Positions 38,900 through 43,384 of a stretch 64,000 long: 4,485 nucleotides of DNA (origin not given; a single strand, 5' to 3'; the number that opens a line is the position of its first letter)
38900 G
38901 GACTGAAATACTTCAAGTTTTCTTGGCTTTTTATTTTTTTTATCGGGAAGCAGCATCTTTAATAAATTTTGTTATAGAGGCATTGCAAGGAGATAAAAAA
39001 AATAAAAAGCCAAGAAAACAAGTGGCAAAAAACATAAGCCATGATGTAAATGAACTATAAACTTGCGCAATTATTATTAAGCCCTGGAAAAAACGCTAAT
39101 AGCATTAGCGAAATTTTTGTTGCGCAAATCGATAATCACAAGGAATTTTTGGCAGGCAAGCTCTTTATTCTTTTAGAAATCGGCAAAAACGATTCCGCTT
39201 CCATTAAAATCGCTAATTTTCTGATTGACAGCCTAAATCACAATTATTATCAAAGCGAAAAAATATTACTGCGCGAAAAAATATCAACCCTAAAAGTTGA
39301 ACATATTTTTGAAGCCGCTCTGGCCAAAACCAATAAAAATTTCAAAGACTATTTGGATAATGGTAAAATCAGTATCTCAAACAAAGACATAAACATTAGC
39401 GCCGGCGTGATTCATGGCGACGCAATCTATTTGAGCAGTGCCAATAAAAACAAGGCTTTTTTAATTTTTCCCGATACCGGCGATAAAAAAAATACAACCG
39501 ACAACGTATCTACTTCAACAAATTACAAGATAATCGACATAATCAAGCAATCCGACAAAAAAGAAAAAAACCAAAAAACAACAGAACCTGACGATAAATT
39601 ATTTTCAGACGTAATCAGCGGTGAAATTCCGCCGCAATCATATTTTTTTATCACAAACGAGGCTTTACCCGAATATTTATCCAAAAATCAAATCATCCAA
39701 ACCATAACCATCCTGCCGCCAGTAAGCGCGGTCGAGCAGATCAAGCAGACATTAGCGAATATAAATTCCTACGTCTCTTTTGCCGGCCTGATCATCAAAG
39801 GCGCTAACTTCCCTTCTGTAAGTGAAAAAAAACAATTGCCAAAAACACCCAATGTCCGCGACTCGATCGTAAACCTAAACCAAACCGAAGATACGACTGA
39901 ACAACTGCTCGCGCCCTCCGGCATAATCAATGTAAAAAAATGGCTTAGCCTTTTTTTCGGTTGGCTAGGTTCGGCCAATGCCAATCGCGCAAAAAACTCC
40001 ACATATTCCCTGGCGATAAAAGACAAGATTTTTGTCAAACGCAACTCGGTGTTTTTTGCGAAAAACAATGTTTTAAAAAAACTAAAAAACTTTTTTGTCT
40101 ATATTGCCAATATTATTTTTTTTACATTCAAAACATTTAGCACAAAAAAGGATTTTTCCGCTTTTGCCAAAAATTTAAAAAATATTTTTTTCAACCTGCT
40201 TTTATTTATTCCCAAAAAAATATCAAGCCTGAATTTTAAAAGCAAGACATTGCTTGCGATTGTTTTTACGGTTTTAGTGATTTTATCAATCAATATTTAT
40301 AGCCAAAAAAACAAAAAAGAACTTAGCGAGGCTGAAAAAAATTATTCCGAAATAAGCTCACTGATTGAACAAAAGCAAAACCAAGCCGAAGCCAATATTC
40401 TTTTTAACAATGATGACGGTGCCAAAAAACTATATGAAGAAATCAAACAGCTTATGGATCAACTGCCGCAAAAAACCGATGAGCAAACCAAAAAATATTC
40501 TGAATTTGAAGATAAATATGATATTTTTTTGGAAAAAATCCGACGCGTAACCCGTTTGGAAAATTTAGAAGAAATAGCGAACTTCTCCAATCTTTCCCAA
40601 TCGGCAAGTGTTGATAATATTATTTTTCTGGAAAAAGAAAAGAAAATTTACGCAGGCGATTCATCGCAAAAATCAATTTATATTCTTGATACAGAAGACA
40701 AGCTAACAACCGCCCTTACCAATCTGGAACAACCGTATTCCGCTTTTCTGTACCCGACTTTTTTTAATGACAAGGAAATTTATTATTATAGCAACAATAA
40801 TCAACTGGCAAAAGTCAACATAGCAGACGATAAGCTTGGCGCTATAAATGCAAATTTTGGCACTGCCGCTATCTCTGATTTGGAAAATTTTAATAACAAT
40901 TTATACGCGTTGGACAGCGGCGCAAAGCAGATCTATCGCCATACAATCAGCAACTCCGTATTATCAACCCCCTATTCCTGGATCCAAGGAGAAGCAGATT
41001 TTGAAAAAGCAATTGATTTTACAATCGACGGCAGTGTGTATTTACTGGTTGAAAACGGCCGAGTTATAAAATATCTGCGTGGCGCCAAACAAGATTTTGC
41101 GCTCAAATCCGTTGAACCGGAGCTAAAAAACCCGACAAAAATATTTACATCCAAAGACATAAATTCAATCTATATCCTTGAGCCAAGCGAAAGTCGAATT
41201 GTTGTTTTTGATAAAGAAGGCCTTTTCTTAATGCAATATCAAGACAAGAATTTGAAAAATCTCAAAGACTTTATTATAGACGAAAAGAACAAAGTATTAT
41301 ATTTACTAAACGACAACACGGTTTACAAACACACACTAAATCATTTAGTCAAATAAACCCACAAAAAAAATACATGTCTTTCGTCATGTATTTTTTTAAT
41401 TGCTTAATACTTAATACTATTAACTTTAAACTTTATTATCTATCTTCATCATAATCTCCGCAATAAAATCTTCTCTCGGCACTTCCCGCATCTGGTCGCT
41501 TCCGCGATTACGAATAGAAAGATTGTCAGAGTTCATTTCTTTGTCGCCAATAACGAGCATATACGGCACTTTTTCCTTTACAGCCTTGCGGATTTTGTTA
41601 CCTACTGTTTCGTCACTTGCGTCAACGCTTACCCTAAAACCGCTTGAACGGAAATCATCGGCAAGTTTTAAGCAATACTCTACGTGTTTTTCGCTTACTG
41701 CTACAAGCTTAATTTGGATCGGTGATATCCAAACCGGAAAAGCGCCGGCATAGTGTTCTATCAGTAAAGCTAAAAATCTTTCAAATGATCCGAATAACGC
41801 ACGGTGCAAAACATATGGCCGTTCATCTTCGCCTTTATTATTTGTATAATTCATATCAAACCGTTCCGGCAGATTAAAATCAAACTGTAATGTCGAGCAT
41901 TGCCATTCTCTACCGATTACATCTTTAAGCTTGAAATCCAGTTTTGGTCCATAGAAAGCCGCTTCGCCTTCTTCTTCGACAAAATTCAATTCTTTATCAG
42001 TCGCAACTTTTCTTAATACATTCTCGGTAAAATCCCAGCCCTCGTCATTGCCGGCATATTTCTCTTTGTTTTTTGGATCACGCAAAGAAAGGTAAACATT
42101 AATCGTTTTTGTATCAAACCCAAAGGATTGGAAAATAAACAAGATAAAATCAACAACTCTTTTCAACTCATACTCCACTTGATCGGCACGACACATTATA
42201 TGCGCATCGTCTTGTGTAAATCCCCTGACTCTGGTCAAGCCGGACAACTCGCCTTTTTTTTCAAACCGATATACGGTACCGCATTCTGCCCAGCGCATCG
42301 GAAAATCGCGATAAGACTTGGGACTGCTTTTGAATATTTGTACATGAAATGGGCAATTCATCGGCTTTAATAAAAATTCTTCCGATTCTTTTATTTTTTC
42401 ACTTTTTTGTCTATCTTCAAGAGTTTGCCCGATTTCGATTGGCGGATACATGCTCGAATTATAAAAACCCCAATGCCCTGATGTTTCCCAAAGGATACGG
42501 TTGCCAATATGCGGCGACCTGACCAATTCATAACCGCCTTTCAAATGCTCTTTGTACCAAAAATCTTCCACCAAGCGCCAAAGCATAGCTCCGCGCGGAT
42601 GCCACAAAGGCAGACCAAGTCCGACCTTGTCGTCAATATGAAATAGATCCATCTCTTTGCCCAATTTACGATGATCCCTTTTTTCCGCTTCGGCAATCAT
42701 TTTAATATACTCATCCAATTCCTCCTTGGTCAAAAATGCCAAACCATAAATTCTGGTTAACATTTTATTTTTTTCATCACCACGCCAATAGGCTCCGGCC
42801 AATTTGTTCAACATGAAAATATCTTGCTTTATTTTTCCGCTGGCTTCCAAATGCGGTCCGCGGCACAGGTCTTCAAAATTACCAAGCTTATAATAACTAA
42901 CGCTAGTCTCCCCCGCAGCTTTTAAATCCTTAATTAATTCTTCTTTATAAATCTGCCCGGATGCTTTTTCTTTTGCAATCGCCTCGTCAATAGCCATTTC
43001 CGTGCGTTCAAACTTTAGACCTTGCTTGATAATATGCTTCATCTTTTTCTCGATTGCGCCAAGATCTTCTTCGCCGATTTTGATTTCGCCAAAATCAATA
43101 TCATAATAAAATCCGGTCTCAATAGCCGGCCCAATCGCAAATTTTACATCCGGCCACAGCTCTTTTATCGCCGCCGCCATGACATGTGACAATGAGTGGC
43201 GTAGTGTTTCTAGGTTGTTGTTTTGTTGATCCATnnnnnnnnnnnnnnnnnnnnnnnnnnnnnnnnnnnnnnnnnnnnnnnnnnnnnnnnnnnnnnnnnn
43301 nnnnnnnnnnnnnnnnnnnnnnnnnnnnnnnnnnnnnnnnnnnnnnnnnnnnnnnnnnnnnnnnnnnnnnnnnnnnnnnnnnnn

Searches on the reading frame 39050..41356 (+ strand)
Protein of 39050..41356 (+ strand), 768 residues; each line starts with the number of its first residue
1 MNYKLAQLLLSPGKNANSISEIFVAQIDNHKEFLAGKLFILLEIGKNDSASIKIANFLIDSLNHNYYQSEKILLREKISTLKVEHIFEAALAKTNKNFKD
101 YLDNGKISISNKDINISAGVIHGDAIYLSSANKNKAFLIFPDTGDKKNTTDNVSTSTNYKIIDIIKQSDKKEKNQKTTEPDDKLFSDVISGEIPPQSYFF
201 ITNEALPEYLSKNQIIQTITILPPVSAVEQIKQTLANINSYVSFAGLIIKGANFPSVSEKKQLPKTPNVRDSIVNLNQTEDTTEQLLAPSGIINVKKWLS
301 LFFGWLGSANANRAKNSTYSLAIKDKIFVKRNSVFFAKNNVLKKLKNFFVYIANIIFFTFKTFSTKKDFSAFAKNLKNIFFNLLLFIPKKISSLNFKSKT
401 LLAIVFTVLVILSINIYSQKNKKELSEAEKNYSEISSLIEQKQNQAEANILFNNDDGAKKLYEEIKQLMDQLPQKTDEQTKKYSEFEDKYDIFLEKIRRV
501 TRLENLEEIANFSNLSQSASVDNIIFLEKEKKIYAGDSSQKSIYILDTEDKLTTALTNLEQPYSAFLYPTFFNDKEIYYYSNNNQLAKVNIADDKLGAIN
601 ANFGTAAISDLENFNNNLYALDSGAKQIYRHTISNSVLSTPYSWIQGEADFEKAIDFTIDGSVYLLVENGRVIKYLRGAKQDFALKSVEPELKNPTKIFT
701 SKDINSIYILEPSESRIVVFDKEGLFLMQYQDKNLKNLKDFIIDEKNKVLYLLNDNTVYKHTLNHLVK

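Call 17: search_protein_families(library=pfam, proteins=[window:39050-41356:+])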
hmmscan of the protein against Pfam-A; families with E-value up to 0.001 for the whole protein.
window:39050-41356:+ (768 aa): 0 families

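Call 24: find_homologous_proteins(query=window:39050-41356:+)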
Query window:39050-41356:+ (768 aa): 375 proteins with E <= 0.001 among 8000 candidates; the best 120 are listed.
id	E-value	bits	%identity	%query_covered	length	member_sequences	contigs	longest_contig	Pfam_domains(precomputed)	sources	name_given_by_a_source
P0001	0.0e+0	1567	95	100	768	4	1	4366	-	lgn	-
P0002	0.0e+0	1044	64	100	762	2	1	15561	-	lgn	-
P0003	1.5e-269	915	58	99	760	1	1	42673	-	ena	-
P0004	2.3e-227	775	52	100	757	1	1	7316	-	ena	-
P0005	5.2e-227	774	51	100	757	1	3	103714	-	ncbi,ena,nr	ncbi:hypothetical protein KAI65_00640 [Candidatus Parcubacteria bacterium]|nr:hypothetical protein [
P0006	3.0e-226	771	51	100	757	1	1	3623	-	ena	-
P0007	1.1e-225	770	51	100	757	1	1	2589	-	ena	-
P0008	5.3e-225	767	51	99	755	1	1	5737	PF25210.2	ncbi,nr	ncbi:MAG: hypothetical protein U9M94_00230, partial [Patescibacteria group bacterium]|nr:hypothetica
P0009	1.4e-221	756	52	100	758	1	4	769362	-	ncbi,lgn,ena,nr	ncbi:hypothetical protein KAU09_00840 [Candidatus Parcubacteria bacterium]|nr:hypothetical protein [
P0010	1.0e-218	746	52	100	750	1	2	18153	-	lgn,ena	-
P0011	2.0e-208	713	49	100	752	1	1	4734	-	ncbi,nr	ncbi:MAG: hypothetical protein KAR54_00005 [Candidatus Pacebacteria bacterium]|nr:hypothetical prote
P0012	8.9e-207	707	48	100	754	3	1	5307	-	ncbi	-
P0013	4.0e-199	682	47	100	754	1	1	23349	-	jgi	-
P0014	1.1e-196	674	46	100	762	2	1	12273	-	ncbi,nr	ncbi:hypothetical protein K8R32_03680 [bacterium]|nr:hypothetical protein [bacterium]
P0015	8.1e-190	651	51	87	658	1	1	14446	-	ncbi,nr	ncbi:hypothetical protein KAJ61_05070, partial [Candidatus Parcubacteria bacterium]|nr:hypothetical 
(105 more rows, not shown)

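Call 25: find_encoding_contigs(protein=P0001, flank=10000, max_places=3)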
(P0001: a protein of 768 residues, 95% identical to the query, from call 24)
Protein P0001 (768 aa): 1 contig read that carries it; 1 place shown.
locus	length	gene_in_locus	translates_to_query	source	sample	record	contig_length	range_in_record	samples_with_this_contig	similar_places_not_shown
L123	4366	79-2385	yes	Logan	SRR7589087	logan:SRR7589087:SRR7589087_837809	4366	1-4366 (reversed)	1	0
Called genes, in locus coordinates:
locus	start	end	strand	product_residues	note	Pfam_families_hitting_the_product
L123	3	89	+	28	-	?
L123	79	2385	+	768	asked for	-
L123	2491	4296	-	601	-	PF07973:tRNA_SAD, PF00587:tRNA-synt_2b, PF03129:HGTP_anticodon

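Call 26: find_encoding_contigs(protein=P0002, flank=10000, max_places=3)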
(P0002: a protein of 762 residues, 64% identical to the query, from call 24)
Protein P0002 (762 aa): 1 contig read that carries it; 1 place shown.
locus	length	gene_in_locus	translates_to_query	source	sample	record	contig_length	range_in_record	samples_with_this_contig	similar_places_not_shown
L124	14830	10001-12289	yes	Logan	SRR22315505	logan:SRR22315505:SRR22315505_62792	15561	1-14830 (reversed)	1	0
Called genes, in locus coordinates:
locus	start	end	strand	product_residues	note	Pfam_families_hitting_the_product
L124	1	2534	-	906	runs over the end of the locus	PF00690:Cation_ATPase_N, PF00122:E1-E2_ATPase, PF00702:Hydrolase, PF13246:Cation_ATPase, PF12710:HAD (weak), PF08282:Hydrolase_3 (weak), PF00689:Cation_ATPase_C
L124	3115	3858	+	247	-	-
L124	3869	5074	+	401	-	-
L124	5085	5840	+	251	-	PF00691:OmpA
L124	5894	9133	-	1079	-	-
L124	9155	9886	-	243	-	-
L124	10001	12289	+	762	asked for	-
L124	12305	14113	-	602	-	PF07973:tRNA_SAD, PF00587:tRNA-synt_2b, PF03129:HGTP_anticodon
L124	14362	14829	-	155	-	?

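Call 27: find_encoding_contigs(protein=P0003, flank=10000, max_places=3)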
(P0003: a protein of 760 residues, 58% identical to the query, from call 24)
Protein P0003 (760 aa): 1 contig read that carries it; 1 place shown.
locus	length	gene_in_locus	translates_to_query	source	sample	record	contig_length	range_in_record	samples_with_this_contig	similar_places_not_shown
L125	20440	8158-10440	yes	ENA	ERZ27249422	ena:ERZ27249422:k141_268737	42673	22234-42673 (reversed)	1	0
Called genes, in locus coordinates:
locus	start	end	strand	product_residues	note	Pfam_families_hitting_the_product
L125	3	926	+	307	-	?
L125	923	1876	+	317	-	PF00691:OmpA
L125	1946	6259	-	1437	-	-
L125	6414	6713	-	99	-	PF01541:GIY-YIG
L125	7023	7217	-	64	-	-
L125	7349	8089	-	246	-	-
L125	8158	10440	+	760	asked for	-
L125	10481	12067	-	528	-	PF13632:Glyco_trans_2_3 (weak)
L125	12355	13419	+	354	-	PF11495:TrmB_EBD_N (faint), PF13091:PLDc_2, PF00614:PLDc (weak), PF13091:PLDc_2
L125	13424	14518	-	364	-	PF13439:Glyco_transf_4, PF13579:Glyco_trans_4_4, PF20706:GT4-conflict, PF00534:Glycos_transf_1, PF13692:Glyco_trans_1_4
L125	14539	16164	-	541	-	PF04138:GtrA_DPMS_TM, PF13439:Glyco_transf_4, PF13579:Glyco_trans_4_4, PF00534:Glycos_transf_1, PF13692:Glyco_trans_1_4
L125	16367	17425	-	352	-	PF13439:Glyco_transf_4, PF13579:Glyco_trans_4_4, PF20706:GT4-conflict, PF00534:Glycos_transf_1, PF13692:Glyco_trans_1_4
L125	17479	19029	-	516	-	PF01073:3Beta_HSD, PF01370:Epimerase, PF02719:Polysacc_synt_2 (faint), PF04321:RmlD_sub_bind (weak), PF16363:GDP_Man_Dehyd, PF07993:NAD_binding_4 (weak)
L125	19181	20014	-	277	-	-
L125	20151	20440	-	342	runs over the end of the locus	PF01073:3Beta_HSD, PF01370:Epimerase, PF02719:Polysacc_synt_2, PF04321:RmlD_sub_bind, PF16363:GDP_Man_Dehyd, PF07993:NAD_binding_4 (weak)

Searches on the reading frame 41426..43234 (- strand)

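Call 17: search_protein_families(library=pfam, proteins=[window:41426-43234:-])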
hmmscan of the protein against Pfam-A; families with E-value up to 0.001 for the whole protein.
window:41426-43234:- (602 aa): 3 families
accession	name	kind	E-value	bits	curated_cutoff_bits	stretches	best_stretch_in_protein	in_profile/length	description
PF00587.30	tRNA-synt_2b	-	1.9e-42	145.7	29.3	1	282-495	6-179/179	tRNA synthetase class II core domain (G, H, P, S and T)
PF03129.25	HGTP_anticodon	-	2.3e-21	76.2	21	1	508-594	2-91/94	Anticodon binding domain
PF07973.19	tRNA_SAD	-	7.3e-10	39.1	24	1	112-163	1-44/44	Threonyl and Alanyl tRNA synthetase second additional domain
